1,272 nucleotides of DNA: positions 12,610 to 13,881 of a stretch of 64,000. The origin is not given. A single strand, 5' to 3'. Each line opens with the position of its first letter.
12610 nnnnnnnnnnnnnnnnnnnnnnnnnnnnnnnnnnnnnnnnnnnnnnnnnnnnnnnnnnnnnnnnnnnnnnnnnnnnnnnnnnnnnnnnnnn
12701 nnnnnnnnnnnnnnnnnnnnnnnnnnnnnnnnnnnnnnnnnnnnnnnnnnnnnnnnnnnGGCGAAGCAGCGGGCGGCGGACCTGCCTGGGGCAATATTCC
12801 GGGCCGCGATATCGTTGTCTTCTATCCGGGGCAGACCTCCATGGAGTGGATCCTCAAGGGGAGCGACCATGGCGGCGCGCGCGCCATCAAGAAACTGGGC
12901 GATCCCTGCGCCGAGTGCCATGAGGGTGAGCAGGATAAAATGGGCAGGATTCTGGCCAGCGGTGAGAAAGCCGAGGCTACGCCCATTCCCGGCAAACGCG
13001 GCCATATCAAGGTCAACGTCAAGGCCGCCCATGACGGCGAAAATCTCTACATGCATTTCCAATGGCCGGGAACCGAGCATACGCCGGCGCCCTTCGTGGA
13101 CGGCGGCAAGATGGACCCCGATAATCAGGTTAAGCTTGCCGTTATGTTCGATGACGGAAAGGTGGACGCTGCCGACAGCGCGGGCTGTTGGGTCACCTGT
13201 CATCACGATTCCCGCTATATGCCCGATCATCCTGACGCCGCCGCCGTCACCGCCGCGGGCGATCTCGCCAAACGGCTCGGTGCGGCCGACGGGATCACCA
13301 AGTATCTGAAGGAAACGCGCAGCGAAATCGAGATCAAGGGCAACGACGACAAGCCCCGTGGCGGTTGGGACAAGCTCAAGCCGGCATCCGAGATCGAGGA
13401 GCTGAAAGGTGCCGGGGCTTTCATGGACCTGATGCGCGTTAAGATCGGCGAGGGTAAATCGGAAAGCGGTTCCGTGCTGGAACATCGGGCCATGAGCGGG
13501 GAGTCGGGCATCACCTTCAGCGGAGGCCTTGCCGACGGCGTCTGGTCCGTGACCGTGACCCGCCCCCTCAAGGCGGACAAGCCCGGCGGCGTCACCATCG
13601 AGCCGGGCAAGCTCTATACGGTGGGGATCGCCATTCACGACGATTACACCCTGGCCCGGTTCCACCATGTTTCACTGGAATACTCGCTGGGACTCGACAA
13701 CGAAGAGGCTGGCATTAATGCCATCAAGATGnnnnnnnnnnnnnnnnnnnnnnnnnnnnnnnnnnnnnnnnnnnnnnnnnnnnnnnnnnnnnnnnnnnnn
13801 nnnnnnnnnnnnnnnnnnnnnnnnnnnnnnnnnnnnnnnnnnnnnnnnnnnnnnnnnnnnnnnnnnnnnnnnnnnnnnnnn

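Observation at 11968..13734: NirT/NapC tetraheme cytochrome fused to a large extra C-terminal heme domain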

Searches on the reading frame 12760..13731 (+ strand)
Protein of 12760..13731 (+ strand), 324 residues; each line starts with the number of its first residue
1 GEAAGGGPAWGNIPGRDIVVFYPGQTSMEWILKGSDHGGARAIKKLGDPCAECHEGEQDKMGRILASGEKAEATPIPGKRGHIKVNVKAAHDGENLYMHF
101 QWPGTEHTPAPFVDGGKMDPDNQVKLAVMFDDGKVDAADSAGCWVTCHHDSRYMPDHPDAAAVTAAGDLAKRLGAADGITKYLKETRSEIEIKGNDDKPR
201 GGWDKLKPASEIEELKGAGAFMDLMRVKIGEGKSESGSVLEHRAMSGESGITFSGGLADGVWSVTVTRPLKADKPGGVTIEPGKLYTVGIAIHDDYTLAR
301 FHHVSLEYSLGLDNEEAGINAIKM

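Call 24: search_protein_representatives(protein=window:12760-13731:+)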
Query: 324 residues. Proteins with E-value up to 0.001 (for the whole library): 509; up to 1e-10: 270; up to 1e-30: 80. The best 150 are listed.
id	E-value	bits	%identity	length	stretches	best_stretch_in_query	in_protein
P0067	1.7e-217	737.6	57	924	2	3-323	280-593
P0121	2.5e-159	546.4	49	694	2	3-323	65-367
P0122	9.0e-122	422.9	54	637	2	5-316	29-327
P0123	7.2e-111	387.0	58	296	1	28-322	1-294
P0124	7.9e-106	370.5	55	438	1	7-322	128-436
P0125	1.5e-102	359.7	49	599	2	1-322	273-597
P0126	2.2e-95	336.1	52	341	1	3-323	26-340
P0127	4.1e-93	328.6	47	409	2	10-322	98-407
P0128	6.4e-93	328.0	50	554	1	8-323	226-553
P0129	2.0e-92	326.4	47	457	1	7-320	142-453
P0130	4.4e-86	305.5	52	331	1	1-323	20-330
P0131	1.0e-83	297.7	51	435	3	118-323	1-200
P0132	4.7e-66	239.7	56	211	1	118-322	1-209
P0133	1.4e-65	238.2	43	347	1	6-323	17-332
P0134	2.0e-61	224.5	44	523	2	8-155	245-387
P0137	1.7e-53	198.4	42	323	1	9-319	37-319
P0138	4.3e-53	197.1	44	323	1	9-319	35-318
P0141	1.1e-50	189.1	40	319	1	9-323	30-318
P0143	8.0e-49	183.1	41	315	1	8-318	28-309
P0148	1.3e-44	169.2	41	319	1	8-317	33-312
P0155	2.2e-42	161.9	40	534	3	9-160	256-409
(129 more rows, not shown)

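Call 25: list_cluster_members(proteins=[P0125, P0128, P0126, P0130, P0133, P0137, P0138, P0141, P0143, P0155])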
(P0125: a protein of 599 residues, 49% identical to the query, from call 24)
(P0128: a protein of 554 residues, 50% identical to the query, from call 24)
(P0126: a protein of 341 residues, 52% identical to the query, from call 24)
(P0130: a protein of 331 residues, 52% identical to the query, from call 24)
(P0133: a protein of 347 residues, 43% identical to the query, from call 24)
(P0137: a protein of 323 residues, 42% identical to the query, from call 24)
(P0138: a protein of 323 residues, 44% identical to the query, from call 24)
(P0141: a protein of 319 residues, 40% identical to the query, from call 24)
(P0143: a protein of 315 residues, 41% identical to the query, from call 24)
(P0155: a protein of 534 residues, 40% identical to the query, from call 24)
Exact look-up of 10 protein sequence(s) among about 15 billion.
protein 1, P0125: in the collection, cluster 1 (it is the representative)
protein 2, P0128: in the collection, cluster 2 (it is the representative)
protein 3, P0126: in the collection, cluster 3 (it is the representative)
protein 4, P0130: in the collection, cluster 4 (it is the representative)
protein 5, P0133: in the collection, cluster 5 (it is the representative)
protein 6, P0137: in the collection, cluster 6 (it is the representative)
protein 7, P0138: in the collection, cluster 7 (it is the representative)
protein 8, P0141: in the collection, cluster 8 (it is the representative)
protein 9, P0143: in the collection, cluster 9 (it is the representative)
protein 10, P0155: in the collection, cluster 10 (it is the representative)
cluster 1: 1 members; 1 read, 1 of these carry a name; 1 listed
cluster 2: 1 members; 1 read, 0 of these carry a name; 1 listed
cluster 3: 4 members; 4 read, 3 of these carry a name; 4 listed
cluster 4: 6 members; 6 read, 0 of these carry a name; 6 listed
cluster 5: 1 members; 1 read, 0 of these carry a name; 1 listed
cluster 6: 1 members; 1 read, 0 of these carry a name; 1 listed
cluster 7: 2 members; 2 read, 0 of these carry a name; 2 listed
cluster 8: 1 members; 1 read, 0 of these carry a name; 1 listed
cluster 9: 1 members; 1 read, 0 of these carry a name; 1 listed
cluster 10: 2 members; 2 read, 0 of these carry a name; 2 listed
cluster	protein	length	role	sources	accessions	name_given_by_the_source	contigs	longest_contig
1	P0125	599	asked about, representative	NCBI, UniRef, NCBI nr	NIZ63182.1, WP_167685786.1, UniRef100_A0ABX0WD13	cytochrome C552 [Sedimentitalea sp. CY04] | Cytochrome C552 n=1 Tax=Parasedimentitalea denitrificans TaxID=2211118 ... | NapC/NirT family cytochrome c [Sedimentitalea sp. CY04]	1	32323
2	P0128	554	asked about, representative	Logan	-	-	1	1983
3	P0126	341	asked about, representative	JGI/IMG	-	cytochrome c-type protein NapC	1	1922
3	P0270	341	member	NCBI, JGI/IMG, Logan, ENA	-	cytochrome c-type protein NapC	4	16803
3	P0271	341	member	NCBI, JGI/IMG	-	hypothetical protein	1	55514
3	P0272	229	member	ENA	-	-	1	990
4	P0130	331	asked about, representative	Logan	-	-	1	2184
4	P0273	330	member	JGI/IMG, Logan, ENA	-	-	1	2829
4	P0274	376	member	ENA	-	-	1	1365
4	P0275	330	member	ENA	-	-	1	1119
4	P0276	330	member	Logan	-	-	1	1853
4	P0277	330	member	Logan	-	-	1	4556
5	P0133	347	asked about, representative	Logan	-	-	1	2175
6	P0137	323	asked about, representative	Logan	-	-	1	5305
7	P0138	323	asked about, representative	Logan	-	-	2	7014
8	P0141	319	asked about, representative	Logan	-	-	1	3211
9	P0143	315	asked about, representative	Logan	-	-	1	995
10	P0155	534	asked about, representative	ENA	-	-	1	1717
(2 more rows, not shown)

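Call 28: find_homologous_proteins(query=A1, max_evalue=1e-10)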
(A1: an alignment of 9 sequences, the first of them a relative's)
Query A1 (9 sequences) (319 aa, profile of the alignment): 352 proteins with E <= 1e-10 among 7831 candidates; the best 120 are listed.
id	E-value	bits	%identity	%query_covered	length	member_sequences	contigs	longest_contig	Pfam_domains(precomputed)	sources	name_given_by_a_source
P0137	2.2e-149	515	53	97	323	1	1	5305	PF09459.17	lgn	-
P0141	6.6e-140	484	100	100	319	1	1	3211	PF09459.17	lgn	-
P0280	1.8e-139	482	51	95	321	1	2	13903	PF09459.17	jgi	-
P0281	4.2e-138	478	54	92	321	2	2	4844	PF09459.17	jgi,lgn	jgi:cytochrome c-type protein NapC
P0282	3.4e-137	475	53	92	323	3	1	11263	PF09459.17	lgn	-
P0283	1.7e-136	473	50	98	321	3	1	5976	PF09459.17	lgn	-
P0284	3.2e-136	472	50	97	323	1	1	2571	PF09459.17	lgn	-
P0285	5.6e-136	471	50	99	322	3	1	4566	PF09459.17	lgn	-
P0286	8.5e-136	470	51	98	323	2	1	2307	PF09459.17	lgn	-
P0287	2.7e-134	465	49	92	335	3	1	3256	PF09459.17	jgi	jgi:hypothetical protein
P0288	3.2e-134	465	49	95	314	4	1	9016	PF09459.17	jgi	-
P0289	4.7e-134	464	53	96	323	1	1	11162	PF09459.17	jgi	jgi:hypothetical protein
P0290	1.9e-133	462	50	95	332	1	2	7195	PF09459.17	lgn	-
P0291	2.4e-133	462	54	92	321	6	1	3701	PF09459.17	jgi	jgi:hypothetical protein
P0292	2.8e-133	462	51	97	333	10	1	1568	PF09459.17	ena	-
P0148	1.8e-127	443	42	92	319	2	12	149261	PF09459.17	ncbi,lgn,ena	-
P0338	4.5e-126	438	49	94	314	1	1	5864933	PF09459.17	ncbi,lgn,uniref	ncbi:ethylbenzene dehydrogenase-related protein [Marinobacterium aestuariivivens]|uniref:Ethylbenzen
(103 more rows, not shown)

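Call 29: find_encoding_contigs(protein=P0338, flank=6000, max_places=2)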
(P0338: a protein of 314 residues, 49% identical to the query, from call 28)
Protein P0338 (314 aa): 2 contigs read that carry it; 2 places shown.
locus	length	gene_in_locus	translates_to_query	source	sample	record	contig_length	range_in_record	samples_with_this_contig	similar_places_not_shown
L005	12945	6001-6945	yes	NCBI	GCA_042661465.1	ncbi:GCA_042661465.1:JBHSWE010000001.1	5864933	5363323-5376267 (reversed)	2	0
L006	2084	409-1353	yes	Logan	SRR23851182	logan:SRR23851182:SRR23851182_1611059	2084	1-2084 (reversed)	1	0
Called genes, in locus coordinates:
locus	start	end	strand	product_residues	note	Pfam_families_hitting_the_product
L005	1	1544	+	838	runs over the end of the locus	PF00403:HMA, PF00122:E1-E2_ATPase, PF00702:Hydrolase, PF08282:Hydrolase_3 (faint)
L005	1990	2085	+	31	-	PF11666:DUF2933 (faint)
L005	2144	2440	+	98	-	-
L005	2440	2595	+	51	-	-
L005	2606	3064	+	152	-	-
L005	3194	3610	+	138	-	PF13442:Cytochrome_CBB3 (weak), PF00034:Cytochrom_C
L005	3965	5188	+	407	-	PF00111:Fer2, PF00970:FAD_binding_6, PF00175:NAD_binding_1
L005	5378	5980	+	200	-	PF03264:Cytochrom_NNT, PF02085:Cytochrom_CIII (faint), PF14522:Cytochrome_C7 (faint), PF22113:Mtrc-MtrF_II-IV_dom (weak)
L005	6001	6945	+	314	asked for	PF09459:EB_dh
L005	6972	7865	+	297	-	PF22113:Mtrc-MtrF_II-IV_dom (faint), PF14522:Cytochrome_C7 (faint), PF14537:Cytochrom_c3_2 (faint), PF22678:Cytochrom_c_NrfB-like, PF09699:Paired_CXXCH_1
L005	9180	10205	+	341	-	PF10677:DUF2490 (faint), PF11854:MtrB_PioB, PF13505:OMP_b-brl (faint)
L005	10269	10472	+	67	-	PF27187:APC_Aq_097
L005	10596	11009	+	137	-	-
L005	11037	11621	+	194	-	PF01322:Cytochrom_C_2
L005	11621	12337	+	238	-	PF13442:Cytochrome_CBB3 (faint), PF00034:Cytochrom_C (faint)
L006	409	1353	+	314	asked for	PF09459:EB_dh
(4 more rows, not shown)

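Call 30: find_encoding_contigs(protein=P0148, flank=6000, max_places=2)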
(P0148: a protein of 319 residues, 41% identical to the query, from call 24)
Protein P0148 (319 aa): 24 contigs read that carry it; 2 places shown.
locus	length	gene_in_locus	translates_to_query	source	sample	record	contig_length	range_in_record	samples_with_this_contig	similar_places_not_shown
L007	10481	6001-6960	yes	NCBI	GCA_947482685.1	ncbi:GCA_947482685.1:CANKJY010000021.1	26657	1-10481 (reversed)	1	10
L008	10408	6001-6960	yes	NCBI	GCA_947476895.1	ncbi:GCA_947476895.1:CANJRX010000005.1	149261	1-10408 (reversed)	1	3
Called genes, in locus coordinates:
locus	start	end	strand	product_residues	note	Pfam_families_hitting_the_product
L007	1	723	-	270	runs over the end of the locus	PF00072:Response_reg, PF00486:Trans_reg_C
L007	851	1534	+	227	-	PF00072:Response_reg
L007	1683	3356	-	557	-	PF00083:Sugar_tr, PF07690:MFS_1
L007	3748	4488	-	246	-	PF01738:DLH, PF12146:Hydrolase_4 (faint), PF00326:Peptidase_S9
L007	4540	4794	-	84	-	-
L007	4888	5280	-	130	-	PF20101:DUF6491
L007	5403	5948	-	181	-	PF01292:Ni_hydr_CYTB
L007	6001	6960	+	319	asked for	PF09459:EB_dh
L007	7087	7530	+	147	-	-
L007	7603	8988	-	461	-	PF02746:MR_MLE_N, PF13378:MR_MLE_C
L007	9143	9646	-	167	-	PF04577:Glyco_transf_61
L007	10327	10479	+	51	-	?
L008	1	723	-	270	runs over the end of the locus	PF00072:Response_reg, PF00486:Trans_reg_C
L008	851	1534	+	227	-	PF00072:Response_reg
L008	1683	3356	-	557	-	PF00083:Sugar_tr, PF07690:MFS_1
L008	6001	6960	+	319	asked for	PF09459:EB_dh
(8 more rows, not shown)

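Call 36: find_related_loci(query=A2, collection=genome_contigs, flank=8000)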
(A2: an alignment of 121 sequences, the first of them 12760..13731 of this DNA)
Query A2 (324 aa) in genome_contigs; peptide patterns used: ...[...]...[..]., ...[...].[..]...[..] (x = any residue, [..] = any of these).
598 stretches matched a pattern; 554 encode a relative of the query (tblastn E <= 1e-3); the best 80 are kept; 80 distinct loci.
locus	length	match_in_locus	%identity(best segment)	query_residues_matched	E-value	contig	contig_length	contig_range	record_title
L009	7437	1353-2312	60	4-323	6e-130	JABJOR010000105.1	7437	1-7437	MAG: Rhodospirillales bacterium isolate SI075_bin47 k141_484262, whole genome shotgun sequence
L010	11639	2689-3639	58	5-323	7e-116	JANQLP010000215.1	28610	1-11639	MAG: Hyphomicrobiales bacterium isolate PL25a_bin.62 k99_1926326, whole genome shotgun sequence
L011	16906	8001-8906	57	10-311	8e-116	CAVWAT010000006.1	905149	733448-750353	MAG: uncultured Alphaproteobacteria bacterium isolate MFD03804.bin.1.101 genome assembly, contig: contig_28062, whole ge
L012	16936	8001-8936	58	10-323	2e-114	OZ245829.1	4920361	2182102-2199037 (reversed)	MAG: Hyphomicrobiales bacterium isolate e75b2482-386e-49a5-88ac-96db8616c2ba genome assembly, chromosome: 1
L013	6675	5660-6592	55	10-324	3e-112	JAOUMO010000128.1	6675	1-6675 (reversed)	MAG: Gammaproteobacteria bacterium isolate 8_1_July_SF_Bin40 8_1_July_SF_Bin40_scaffold_5944_c1, whole genome shotgun se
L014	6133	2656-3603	55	5-323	2e-111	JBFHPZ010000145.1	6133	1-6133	MAG: Gammaproteobacteria bacterium isolate Mix_sand08.2021.06.G.6 k141_2832141_length_6133_cov_8.0000, whole genome shot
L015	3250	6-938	53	10-322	2e-111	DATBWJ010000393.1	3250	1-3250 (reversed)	MAG TPA_asm: Xanthobacteraceae bacterium isolate SMAG_U7538 k141_1241579, whole genome shotgun sequence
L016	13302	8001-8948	54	1-323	1e-108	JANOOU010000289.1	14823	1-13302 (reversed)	MAG: Gammaproteobacteria bacterium isolate VAR_43_metabat_104 VAR_43_k141_4156782, whole genome shotgun sequence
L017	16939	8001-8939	51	10-324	9e-108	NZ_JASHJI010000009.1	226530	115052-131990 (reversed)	Roseibium sp. MMSF_3412 NODE_9_length_226530_cov_26.253620, whole genome shotgun sequence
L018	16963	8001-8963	51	1-322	3e-107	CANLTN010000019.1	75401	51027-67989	uncultured Pseudovibrio sp. isolate 2-212.fasta genome assembly, contig: NODE_19, whole genome shotgun sequence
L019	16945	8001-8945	54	10-324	8e-107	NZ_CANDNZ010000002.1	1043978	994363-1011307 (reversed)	Thalassomonas sp. RHCl1 NODE_2_length_1043978_cov_97.9748, whole genome shotgun sequence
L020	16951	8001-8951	50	5-323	2e-106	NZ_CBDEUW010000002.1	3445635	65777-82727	MAG: Ruegeria sp. isolate 8b59a855-40bb-4218-9b8b-30e960faf13f contig_2, whole genome shotgun sequence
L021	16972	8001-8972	52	5-323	3e-106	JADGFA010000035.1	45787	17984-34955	MAG: Gammaproteobacteria bacterium isolate OB6 NODE_234_length_45787_cov_5.855629, whole genome shotgun sequence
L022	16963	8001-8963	50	1-323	4e-106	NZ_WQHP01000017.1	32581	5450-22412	Ruegeria arenilitoris strain HKCCA4777 NODE_17, whole genome shotgun sequence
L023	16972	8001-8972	52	1-324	8e-106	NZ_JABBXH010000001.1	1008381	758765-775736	Thalassotalea algicola strain M1531 scaffold_1, whole genome shotgun sequence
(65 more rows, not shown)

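Call 40: predict_structure(alignment_id=A2)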
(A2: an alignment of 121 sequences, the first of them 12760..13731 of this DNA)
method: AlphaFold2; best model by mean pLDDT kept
length: 324 residues; sequences in the alignment: 121
mean_pLDDT: 88.7   pTM: 0.89
mean pLDDT of the five models: 88.7, 87.9, 87.7, 87.6, 87.6
residues with pLDDT >= 90: 218; 70-90: 70; 50-70: 32; < 50: 4
segments of 3 or more residues with pLDDT < 50: 1-3
pLDDT, mean of each block of 10 residues (from residue 1): 65 97 93 82 87 95 92 87 98 98 77 68 96 95 93 86 60 65 93 66 92 97 96 96 90 95 98 94 98 92 97 98 97
secondary structure, 60 per line:
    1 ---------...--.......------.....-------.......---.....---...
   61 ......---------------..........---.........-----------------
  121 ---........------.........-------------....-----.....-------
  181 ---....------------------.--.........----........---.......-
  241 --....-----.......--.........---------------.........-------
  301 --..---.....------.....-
elements in order: E15-21 H28-32 H40-46 H50-54 H58-66 E82-91 E95-103 E124-131 H138-146 H160-163 H169-173 H209-217 E222-229 E233-239 E243-246 E252-258 E261-269 E285-293 E308-312 E319-323

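Call 43: fold_search(model_id=the predicted structure, library=pdb)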
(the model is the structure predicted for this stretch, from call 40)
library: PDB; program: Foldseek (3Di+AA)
matches with E <= 10: 860; with E <= 0.001: 6
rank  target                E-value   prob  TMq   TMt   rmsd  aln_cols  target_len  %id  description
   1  2ivf_C                9.0e-10  1.00  0.40  0.59   9.0       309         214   10  Ethylbenzene dehydrogenase from Aromatoleum aromaticum (released 2006-09-14)
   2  7b04_C                7.4e-08  1.00  0.36  0.39  15.4       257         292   16  Structure of Nitrite oxidoreductase (Nxr) from the anammox bacterium Kuenenia stuttgartiensis. (released 2021-07-14)
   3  7b04_O                1.0e-07  1.00  0.35  0.39  15.5       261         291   15  Structure of Nitrite oxidoreductase (Nxr) from the anammox bacterium Kuenenia stuttgartiensis. (released 2021-07-14)
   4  1i82_A                2.0e-04  1.00  0.28  0.45   6.4       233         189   10  FAMILY 9 CARBOHYDRATE-BINDING MODULE FROM THERMOTOGA MARITIMA XYLANASE 10A WITH CELLOBIOSE (released 2001-06-13)
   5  4jpq_A                8.2e-04  1.00  0.30  0.43   8.8       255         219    8  Crystal structure of a putative carbohydrate-binding protein (BACUNI_03838) from Bacteroides uniformis ATCC 8492 at 2. (released 2013-04-17)
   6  4jpq_B                9.9e-04  1.00  0.30  0.42   8.9       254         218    8  Crystal structure of a putative carbohydrate-binding protein (BACUNI_03838) from Bacteroides uniformis ATCC 8492 at 2. (released 2013-04-17)
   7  7nwo                  1.1e-03  1.00  0.28  0.44   6.0       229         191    8  A carbohydrate binding module family 9 (CBM9) from Caldicellulosiruptor kristjanssonii in complex with glucose (released 2021-07-07)
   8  4zel_B                1.8e-02  0.97  0.30  0.19   6.6       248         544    6  Human dopamine beta-hydroxylase (released 2016-04-20)
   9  4doh_B                1.8e-02  0.06  0.10  0.15  21.7       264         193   11  IL20/IL201/IL20R2 Ternary Complex (released 2012-07-18)
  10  4zel_A                2.2e-02  0.97  0.30  0.19   5.5       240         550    6  Human dopamine beta-hydroxylase (released 2016-04-20)
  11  1i1r_A                8.7e-02  0.02  0.10  0.10  24.7       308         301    7  CRYSTAL STRUCTURE OF A CYTOKINE/RECEPTOR COMPLEX (released 2001-03-28)
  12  9e7m_Ja               9.8e-02  0.02  0.10  0.04  23.9       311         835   10  In situ cryoEM structure of bacteriophage Ur-lambda tail tip complex (released 2025-11-05)
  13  1ggu_B                1.0e-01  0.02  0.09  0.05  24.6       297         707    7  HUMAN FACTOR XIII WITH CALCIUM BOUND IN THE ION SITE (released 1999-09-16)
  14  5mhm_B                1.1e-01  0.01  0.08  0.05  23.7       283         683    8  FXIIIa in complex with the inhibitor ZED1630 (released 2017-12-20)
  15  8ybs_E                1.2e-01  0.02  0.12  0.17  21.4       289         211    7  State - I: Spike 2-up RBD with THSC20.HVTR04 (Fab4) (released 2025-02-19)
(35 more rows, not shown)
